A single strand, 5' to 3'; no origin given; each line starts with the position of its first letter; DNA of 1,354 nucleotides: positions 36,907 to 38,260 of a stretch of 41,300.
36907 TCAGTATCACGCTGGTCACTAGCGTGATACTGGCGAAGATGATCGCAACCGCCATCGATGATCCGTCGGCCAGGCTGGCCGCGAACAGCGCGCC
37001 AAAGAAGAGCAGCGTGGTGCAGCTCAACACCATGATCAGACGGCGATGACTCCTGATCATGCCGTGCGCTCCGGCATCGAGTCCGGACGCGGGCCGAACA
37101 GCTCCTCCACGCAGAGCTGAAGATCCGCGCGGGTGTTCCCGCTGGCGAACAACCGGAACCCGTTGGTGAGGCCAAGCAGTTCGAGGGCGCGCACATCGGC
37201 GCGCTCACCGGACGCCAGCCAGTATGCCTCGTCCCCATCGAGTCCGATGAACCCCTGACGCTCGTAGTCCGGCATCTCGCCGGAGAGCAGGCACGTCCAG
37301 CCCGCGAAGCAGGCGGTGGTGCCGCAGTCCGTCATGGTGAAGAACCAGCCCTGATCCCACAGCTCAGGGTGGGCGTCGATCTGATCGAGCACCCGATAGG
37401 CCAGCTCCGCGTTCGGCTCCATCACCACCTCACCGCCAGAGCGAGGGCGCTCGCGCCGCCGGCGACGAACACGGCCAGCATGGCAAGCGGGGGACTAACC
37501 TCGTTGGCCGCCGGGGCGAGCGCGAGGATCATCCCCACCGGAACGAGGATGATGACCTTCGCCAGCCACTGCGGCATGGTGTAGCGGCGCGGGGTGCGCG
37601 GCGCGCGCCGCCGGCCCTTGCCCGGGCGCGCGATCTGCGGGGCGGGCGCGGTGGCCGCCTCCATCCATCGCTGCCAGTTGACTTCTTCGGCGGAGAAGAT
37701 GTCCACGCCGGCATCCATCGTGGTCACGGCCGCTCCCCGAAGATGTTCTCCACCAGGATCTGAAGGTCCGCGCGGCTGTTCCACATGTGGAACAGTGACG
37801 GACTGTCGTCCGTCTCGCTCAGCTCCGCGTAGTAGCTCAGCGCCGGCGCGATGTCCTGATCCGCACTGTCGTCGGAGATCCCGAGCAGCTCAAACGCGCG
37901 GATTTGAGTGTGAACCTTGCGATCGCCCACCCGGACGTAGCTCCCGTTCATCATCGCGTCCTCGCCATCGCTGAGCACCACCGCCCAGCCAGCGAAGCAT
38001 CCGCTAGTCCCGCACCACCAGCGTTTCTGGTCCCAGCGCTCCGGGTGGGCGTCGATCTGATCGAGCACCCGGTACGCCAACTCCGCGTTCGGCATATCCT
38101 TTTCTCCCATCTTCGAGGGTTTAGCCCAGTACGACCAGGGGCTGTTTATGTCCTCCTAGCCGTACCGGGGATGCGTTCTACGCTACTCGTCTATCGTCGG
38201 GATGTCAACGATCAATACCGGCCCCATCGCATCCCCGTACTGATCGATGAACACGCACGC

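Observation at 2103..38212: Genome-wide family of a 20-bp ATCGT-N10-ACGA box fused to TTGACA promoters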

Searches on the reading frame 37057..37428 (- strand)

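Call 12: search_protein_families(library=pfam, proteins=[window:37057-37428:-], max_evalue=0.01)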
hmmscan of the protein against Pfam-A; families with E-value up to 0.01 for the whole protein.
window:37057-37428:- (123 aa): 0 families

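Call 54: search_protein_families(library=phrogs, proteins=[window:37057-37428:-], max_evalue=0.01)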
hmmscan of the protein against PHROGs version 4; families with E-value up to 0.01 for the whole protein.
window:37057-37428:- (123 aa): 2 families
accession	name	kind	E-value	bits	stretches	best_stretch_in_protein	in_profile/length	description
phrog_889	-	unknown function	3.3e-19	70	1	5-111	15-142/162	-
phrog_30739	-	unknown function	7.8e-15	56.3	1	3-77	2-76/163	-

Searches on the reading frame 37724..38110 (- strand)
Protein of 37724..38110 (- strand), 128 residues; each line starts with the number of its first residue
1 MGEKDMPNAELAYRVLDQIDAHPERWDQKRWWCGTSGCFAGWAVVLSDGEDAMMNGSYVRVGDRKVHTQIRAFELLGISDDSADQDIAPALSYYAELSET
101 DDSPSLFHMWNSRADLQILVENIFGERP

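Call 12: search_protein_families(library=pfam, proteins=[window:37724-38110:-], max_evalue=0.01)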
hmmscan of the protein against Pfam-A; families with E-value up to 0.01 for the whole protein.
window:37724-38110:- (128 aa): 0 families

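Call 33: search_protein_families(library=phrogs, proteins=[window:37724-38110:-], max_evalue=0.01)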
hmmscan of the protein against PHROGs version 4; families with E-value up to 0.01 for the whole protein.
window:37724-38110:- (128 aa): 2 families
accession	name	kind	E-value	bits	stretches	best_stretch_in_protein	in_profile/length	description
phrog_889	-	unknown function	6.4e-15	56.1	1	4-85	8-123/162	-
phrog_30739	-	unknown function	6.6e-15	56.5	1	8-121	5-130/163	-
